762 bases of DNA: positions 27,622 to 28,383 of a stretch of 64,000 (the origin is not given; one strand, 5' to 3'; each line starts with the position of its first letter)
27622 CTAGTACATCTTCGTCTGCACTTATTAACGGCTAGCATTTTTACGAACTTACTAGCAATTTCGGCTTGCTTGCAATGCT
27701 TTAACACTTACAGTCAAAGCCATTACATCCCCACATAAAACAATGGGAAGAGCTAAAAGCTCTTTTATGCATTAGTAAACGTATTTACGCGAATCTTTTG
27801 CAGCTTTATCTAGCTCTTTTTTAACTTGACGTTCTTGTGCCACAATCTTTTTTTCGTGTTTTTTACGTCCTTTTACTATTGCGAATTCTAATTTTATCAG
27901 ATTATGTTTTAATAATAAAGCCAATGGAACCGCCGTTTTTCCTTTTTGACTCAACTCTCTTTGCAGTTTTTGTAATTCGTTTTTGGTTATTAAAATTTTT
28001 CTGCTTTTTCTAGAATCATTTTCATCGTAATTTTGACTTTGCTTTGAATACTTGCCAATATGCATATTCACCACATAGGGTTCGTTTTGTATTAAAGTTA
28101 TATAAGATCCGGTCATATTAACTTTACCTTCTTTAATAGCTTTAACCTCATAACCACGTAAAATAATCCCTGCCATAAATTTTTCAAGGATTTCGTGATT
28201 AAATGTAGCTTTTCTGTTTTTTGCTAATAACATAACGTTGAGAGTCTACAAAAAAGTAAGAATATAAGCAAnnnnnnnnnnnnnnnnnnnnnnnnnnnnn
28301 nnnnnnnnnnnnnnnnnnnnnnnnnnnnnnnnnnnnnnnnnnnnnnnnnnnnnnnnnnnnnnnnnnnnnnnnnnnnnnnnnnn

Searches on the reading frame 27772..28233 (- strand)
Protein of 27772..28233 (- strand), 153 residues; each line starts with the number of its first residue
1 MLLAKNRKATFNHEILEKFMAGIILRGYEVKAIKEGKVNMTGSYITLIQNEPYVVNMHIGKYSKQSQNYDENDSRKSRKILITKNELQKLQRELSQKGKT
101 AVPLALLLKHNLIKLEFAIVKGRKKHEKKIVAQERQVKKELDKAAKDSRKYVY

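Call 6: search_protein_families(library=pfam, proteins=[window:27772-28233:-], max_evalue=0.01)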
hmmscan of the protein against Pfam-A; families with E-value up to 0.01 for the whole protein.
window:27772-28233:- (153 aa): 1 family
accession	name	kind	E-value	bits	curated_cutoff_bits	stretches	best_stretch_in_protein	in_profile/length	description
PF01668.23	SmpB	-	2.3e-40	138.3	27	1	4-146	2-142/143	SmpB protein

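Call 7: search_protein_families(library=ncbifam, proteins=[window:27772-28233:-], max_evalue=0.01)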
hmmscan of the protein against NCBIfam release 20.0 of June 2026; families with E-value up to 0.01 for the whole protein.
window:27772-28233:- (153 aa): 2 families
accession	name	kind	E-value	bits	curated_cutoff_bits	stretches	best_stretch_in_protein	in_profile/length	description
NF003843.0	PRK05422.1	equivalog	1.4e-40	138.4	130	1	2-146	12-154/156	SsrA-binding protein SmpB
TIGR00086.1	smpB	equivalog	6e-38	130.1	119.1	1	3-145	2-143/144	SsrA-binding protein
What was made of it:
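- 27772..28233 (-): smpB. Pfam SmpB 2.3e-40 and NCBIfam equivalogs above cutoff (calls 6, 7).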

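Call 23: find_homologous_proteins(query=window:27772-28233:-, max_evalue=1e-25)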
Query window:27772-28233:- (153 aa): 209 proteins with E <= 1e-25 among 239 candidates; the best 120 are listed.
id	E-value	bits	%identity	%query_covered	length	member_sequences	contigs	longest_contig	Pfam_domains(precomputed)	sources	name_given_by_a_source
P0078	4.6e-89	314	100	100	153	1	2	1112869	PF01668.24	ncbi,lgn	ncbi:MAG: SsrA-binding protein SmpB [Patescibacteria group bacterium]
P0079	2.4e-56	208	65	99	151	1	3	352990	PF01668.24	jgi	jgi:SsrA-binding protein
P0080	3.3e-56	207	66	100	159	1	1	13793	PF01668.24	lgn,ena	-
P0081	7.1e-56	206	66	99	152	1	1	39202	PF01668.24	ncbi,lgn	-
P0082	3.1e-55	204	65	99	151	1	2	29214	PF01668.24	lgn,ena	-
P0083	3.2e-55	204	65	99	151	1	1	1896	PF01668.24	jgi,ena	-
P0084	3.9e-55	204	63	98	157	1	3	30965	PF01668.24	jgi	jgi:SsrA-binding protein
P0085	1.0e-54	202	66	96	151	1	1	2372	PF01668.24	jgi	jgi:SsrA-binding protein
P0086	1.5e-54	202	63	100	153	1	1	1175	PF01668.24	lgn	-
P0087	3.1e-54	201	64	99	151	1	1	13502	PF01668.24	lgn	-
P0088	4.2e-54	200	65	100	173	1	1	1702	PF01668.24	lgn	-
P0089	6.4e-54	200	64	96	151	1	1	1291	PF01668.24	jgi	jgi:SsrA-binding protein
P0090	9.9e-54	199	62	97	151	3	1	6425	PF01668.24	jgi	jgi:SsrA-binding protein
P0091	1.1e-53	199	62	97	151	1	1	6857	PF01668.24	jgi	-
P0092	1.1e-53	199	66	96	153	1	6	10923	PF01668.24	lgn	-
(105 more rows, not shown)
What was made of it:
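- The nearest relatives are distant (SmpB 63-66% identical, call 23), so the direction of the indel (gain here versus loss elsewhere) rests on parsimony over five genomes.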

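Call 27: find_encoding_contigs(protein=P0079, flank=10000, max_places=1)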
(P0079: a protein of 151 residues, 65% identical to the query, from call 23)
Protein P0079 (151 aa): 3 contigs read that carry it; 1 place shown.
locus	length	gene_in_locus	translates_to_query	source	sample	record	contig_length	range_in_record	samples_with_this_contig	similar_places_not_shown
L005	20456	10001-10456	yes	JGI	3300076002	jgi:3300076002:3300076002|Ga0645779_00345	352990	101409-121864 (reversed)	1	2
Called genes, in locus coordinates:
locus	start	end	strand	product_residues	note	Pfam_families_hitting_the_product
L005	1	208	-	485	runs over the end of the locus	-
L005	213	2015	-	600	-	PF08486:SpoIID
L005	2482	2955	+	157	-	PF18895:T4SS_pilin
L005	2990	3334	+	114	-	-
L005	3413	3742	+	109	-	-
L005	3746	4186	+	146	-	PF18895:T4SS_pilin (weak)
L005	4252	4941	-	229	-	-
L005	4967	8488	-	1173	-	-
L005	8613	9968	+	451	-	-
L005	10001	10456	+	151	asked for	PF01668:SmpB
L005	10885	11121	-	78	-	PF12732:YtxH (weak)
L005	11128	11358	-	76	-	-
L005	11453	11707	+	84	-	-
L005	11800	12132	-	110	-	PF01035:DNA_binding_1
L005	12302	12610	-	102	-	-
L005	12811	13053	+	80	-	PF18893:DUF5652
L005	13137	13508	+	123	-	-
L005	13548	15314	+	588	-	PF01807:Zn_ribbon_DnaG, PF08275:DNAG_N, PF01751:Toprim, PF13155:Toprim_2, PF13662:Toprim_4, PF10410:DnaB_bind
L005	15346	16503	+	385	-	PF03979:Sigma70_r1_1, PF00140:Sigma70_r1_2, PF04542:Sigma70_r2, PF04539:Sigma70_r3, PF04545:Sigma70_r4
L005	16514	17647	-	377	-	PF00342:PGI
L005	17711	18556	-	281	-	PF07091:FmrO (weak)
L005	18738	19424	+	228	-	PF00156:Pribosyltran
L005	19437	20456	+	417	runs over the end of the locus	PF00587:tRNA-synt_2b, PF03129:HGTP_anticodon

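Call 28: find_encoding_contigs(protein=P0081, flank=10000, max_places=1)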
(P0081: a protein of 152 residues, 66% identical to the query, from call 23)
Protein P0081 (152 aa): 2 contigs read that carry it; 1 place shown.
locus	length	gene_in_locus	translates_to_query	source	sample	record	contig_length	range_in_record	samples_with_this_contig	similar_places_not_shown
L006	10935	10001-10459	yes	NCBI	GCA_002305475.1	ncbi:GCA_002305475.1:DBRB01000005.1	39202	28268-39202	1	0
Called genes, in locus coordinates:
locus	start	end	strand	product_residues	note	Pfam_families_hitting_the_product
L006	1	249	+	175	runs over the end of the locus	-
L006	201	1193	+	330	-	-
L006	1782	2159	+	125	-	-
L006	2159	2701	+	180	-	PF18895:T4SS_pilin (faint)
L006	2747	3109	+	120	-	-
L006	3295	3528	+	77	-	-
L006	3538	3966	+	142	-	PF18895:T4SS_pilin (weak)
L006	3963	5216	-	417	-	-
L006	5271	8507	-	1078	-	-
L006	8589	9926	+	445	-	-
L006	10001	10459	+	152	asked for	PF01668:SmpB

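Call 51: find_related_loci(query=window:27772-28233:-, collection=genome_contigs, flank=10000)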
Query window:27772-28233:- (153 aa) in genome_contigs; peptide patterns used: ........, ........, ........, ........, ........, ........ (x = any residue, [..] = any of these).
148 stretches matched a pattern; 14 encode a relative of the query (tblastn E <= 1e-3); 14 distinct loci.
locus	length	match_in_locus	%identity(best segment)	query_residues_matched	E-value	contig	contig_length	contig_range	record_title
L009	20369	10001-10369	65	1-123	2e-46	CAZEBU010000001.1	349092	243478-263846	MAG TPA_asm: uncultured Candidatus Saccharibacteria bacterium isolate SRP128015_co2_294 genome assembly, contig: NODE_1_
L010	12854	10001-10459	41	6-146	5e-31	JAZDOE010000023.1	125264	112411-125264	MAG: Candidatus Falkowbacteria bacterium isolate MEGAHIT-group-0.750 k141_12750380, whole genome shotgun sequence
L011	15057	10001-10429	42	3-141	2e-29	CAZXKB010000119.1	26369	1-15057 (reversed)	MAG TPA_asm: uncultured Gammaproteobacteria bacterium isolate SRP185410_co1_438 genome assembly, contig: k141_267074, wh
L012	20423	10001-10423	39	3-144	1e-29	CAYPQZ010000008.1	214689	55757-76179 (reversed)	MAG TPA_asm: uncultured Candidatus Saccharibacteria bacterium isolate SRP067234_co1_67 genome assembly, contig: k99_2405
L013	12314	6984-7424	40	6-153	8e-29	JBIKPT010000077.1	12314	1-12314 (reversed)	MAG: Chitinophagales bacterium isolate ME2015-05-02_3300035682_group6_bin87 Rohwer_bin568_scaffold_3538_c1, whole genome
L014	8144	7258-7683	39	3-141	1e-28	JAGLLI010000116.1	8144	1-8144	MAG: Candidatus Parcubacteria bacterium isolate RS_5_13 ROV157_5.bin.13.fa_116, whole genome shotgun sequence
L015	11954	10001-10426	40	3-141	1e-28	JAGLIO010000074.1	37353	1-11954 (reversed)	MAG: Candidatus Parcubacteria bacterium isolate RS_2_9 ROV157_2.bin.9.fa_74, whole genome shotgun sequence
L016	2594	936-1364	40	6-149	2e-28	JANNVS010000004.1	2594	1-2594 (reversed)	MAG: Sphingobacteriales bacterium isolate VAR_34_metabat_471 VAR_34_k141_2140446, whole genome shotgun sequence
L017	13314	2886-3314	40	2-141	3e-28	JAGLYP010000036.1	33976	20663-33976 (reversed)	MAG: Candidatus Parcubacteria bacterium isolate RS_13_30 ZL320.bin.30.fa_36, whole genome shotgun sequence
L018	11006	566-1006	36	6-153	2e-27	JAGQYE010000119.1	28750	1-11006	MAG: Bacteroidetes bacterium isolate HKST-UBA57 k127_2796775, whole genome shotgun sequence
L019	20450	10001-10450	36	2-147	3e-27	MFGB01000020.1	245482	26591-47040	MAG: Candidatus Falkowbacteria bacterium RIFOXYA2_FULL_47_19 rifoxya2_full_scaffold_50, whole genome shotgun sequence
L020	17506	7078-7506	38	3-141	5e-27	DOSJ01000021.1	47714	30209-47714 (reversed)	MAG TPA_asm: Candidatus Falkowbacteria bacterium isolate UBA12426 contig_88, whole genome shotgun sequence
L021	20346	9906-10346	37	3-150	2e-26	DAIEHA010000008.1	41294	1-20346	MAG TPA_asm: Candidatus Parcubacteria bacterium isolate clean996 NODE_8_length_41294_cov_6.865031, whole genome shotgun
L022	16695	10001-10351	39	1-119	4e-22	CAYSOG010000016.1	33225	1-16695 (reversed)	MAG TPA_asm: uncultured Gammaproteobacteria bacterium isolate SRP200132_co1_489 genome assembly, contig: NODE_2230_lengt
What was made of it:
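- Tried and rejected: The window genome's own lineage has no close representative there (call 51).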

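Call 70: find_encoding_contigs(protein=P0080, flank=10000, max_places=1)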
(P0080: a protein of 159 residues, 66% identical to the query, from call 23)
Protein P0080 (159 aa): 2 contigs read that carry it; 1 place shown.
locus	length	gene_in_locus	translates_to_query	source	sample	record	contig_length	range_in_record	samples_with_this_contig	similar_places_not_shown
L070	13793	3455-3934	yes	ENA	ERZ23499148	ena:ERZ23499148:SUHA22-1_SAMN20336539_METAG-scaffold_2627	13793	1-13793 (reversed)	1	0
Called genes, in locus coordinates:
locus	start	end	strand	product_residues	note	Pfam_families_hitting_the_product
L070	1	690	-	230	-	?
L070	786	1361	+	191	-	-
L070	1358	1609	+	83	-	PF18901:DUF5657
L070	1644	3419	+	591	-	-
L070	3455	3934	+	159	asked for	PF01668:SmpB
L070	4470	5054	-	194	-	PF02325:CCB3_YggT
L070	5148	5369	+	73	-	-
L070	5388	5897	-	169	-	-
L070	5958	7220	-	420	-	PF00675:Peptidase_M16, PF05193:Peptidase_M16_C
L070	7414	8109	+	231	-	PF18912:DZR_2 (weak), PF00156:Pribosyltran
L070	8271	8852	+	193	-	-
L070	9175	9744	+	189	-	-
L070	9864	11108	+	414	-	-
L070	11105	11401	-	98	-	-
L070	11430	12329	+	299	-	-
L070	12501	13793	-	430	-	?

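Call 71: find_encoding_contigs(protein=P0082, flank=10000, max_places=1)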
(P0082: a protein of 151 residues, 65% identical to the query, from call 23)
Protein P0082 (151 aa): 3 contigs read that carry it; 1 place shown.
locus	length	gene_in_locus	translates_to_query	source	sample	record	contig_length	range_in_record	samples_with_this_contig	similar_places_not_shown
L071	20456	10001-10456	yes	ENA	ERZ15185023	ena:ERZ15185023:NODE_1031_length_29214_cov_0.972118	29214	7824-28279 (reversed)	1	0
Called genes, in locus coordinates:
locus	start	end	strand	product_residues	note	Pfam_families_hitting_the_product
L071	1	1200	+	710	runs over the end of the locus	?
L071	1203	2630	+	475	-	-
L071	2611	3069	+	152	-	-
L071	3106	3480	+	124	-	PF18895:T4SS_pilin (faint)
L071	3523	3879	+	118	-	-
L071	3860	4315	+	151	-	PF18895:T4SS_pilin (weak)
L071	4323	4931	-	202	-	-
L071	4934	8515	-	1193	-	-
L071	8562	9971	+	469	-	-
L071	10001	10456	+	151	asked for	PF01668:SmpB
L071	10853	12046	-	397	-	PF09594:GT87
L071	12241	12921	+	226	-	PF18912:DZR_2 (faint), PF00156:Pribosyltran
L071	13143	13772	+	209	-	-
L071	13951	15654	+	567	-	PF00999:Na_H_Exchanger, PF02254:TrkA_N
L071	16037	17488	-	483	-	PF02366:PMT, PF13231:PMT_2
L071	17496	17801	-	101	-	PF01035:DNA_binding_1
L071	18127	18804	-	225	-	PF05857:TraX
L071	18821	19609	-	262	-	-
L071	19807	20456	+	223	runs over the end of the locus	PF14528:LAGLIDADG_3 (weak)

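Call 72: find_encoding_contigs(protein=P0084, flank=10000, max_places=1)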
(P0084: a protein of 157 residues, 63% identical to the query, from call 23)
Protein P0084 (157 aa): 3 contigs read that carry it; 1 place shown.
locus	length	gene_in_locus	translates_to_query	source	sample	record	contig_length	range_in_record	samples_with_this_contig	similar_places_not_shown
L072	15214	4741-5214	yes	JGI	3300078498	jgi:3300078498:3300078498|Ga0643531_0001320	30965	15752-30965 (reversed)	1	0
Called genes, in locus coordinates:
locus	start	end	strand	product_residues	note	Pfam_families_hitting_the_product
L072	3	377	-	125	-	?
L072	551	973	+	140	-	-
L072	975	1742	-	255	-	PF00696:AA_kinase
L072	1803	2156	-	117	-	PF04020:Phage_holin_4_2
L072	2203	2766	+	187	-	-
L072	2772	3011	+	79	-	PF18901:DUF5657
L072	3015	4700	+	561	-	-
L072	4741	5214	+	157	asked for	PF01668:SmpB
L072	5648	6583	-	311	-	-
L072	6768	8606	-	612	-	PF00664:ABC_membrane (weak), PF00005:ABC_tran, PF02463:SMC_N (faint), PF13304:AAA_21 (weak)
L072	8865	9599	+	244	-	PF18912:DZR_2 (faint), PF00156:Pribosyltran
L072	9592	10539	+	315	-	PF01040:UbiA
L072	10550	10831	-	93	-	-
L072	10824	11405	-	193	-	-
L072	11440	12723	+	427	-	PF04932:Wzy_C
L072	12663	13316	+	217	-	-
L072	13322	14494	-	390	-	PF08308:PEGA, PF08239:SH3_3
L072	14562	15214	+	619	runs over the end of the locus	PF01411:tRNA-synt_2c, PF07973:tRNA_SAD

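Call 81: find_encoding_contigs(protein=P0078, flank=1000, max_places=2)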
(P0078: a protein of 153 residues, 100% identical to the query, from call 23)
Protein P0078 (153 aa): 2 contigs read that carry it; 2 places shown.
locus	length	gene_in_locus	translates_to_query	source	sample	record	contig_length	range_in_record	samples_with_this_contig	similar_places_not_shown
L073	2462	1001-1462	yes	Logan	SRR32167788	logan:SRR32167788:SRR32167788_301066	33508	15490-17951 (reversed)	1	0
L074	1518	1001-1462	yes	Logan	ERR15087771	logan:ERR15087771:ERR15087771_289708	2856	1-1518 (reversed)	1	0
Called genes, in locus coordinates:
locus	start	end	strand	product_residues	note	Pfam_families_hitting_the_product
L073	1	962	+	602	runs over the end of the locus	PF01436:NHL (faint)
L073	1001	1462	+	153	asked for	PF01668:SmpB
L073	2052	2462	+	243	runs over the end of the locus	-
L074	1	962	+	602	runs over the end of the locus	PF01436:NHL (faint)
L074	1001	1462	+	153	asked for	PF01668:SmpB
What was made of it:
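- A second sample's contig with an identical smpB ends just after smpB, inside ssrA (L074, call 81).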
